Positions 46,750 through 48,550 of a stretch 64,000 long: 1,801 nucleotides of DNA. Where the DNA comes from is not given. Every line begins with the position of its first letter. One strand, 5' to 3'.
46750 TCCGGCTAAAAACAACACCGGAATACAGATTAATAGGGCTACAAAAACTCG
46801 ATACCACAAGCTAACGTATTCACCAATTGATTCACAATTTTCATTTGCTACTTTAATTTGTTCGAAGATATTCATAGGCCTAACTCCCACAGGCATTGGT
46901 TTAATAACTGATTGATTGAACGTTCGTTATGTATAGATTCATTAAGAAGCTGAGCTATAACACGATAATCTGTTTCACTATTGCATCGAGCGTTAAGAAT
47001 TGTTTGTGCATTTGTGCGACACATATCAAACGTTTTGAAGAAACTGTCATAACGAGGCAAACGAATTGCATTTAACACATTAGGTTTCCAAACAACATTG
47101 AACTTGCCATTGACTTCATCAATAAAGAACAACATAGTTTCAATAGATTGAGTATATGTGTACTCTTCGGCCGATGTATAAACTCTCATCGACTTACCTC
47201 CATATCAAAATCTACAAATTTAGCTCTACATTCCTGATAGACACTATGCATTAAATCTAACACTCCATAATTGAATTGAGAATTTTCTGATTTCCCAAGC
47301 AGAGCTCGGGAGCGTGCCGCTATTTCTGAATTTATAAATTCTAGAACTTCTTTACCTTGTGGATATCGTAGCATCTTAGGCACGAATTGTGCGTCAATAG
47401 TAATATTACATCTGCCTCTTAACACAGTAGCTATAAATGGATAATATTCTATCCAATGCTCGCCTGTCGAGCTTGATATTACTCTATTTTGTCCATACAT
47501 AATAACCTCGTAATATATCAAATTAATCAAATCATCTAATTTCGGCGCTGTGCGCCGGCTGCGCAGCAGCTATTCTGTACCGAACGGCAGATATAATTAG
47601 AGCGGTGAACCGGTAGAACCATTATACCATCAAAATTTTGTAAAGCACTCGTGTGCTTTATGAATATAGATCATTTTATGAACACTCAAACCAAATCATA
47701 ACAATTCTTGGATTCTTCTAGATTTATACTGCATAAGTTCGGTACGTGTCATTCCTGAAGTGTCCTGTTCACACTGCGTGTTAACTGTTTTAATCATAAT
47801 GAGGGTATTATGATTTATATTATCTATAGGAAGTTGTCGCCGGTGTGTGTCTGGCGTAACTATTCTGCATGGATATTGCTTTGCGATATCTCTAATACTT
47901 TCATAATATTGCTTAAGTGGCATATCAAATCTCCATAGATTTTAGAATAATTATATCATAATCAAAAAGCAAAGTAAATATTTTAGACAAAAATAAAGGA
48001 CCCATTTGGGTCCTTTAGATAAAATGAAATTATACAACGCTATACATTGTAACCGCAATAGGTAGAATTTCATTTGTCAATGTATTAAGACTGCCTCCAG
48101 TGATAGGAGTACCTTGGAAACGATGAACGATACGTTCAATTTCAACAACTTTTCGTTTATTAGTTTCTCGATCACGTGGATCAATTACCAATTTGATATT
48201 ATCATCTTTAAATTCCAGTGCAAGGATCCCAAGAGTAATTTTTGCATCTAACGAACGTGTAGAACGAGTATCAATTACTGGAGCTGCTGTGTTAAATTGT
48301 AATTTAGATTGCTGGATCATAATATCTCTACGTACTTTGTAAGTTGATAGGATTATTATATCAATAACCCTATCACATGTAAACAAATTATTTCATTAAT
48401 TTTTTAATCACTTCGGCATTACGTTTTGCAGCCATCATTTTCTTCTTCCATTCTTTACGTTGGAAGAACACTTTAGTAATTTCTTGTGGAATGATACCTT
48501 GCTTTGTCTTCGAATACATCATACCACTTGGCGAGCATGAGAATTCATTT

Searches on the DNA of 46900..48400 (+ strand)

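Call 91: search_dna_similar(query=window:46900-48400:+, collection=phages, mode=near, max_rows=8, rows=spread)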
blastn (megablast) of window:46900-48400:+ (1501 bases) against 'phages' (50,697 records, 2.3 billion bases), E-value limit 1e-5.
Records with a match: 51; places in all: 236; records where one place covers at least 80% of the query: 37.
Best place of each record, by identity: >=99% 1; 95-99% 37; 80-90% 13.
By first word of the organism name: Acinetobacter 50; Tegunavirus 1.
By host as written in the record: Acinetobacter baumannii 16; - 7; Acinetobacter baumannii AB5075 3; Acinetobacter baumannii strain MAR15-4162 2; Acinetobacter pittii 2; Acinetobacter baumannii LUH 3712 2; Acinetobacter baumannii strain LUH3713 2; Acinetobacter baumannii strain KZ1100 2; and 12 more.
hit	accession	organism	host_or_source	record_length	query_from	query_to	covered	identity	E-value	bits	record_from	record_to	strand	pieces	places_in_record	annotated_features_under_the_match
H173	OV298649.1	Acinetobacter phage MD-2021a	not known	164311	1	1501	100%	99.1%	0e+0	2700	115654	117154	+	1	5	Uncharacterised protein (x4) | polB_2: DNA polymerase II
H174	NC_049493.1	Acinetobacter phage vB_AbaM_Lazarus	Acinetobacter baumannii strain ...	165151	1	1501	100%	98.4%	0e+0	2638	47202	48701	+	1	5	hypothetical protein (x4) | DNA polymerase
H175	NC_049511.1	Acinetobacter phage AM101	Acinetobacter baumannii LUH 3712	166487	1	1501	100%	98.3%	0e+0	2628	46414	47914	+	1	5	hypothetical protein (x4) | DNA polymerase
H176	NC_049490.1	Acinetobacter phage vB_AbaM_Berthold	Acinetobacter baumannii strain LUH3713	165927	1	1501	100%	98.0%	0e+0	2606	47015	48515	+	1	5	hypothetical protein (x4) | DNA polymerase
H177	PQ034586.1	Acinetobacter phage vB_AbaM_DLP3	Acinetobacter baumannii AB5075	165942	1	1501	100%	97.2%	0e+0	2542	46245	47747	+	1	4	hypothetical protein (x6) | split DNA polymerase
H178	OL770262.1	Acinetobacter phage AC4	Acinetobacter baumannii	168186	1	1501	100%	95.7%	0e+0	2383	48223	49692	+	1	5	DNA polymerase | hypothetical protein (x4) | terminator | ribosome_binding_site (x4)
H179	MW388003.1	Acinetobacter phage Melin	Acinetobacter baumannii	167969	640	1501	40%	81.5%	5e-93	472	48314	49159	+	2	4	DNA polymerase | hypothetical protein (x2) | terminator | ribosome_binding_site (x2)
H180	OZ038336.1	Acinetobacter phage vB_AbaM_PhT2-v2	-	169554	640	766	8%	83.8%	4e-24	119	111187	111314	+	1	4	none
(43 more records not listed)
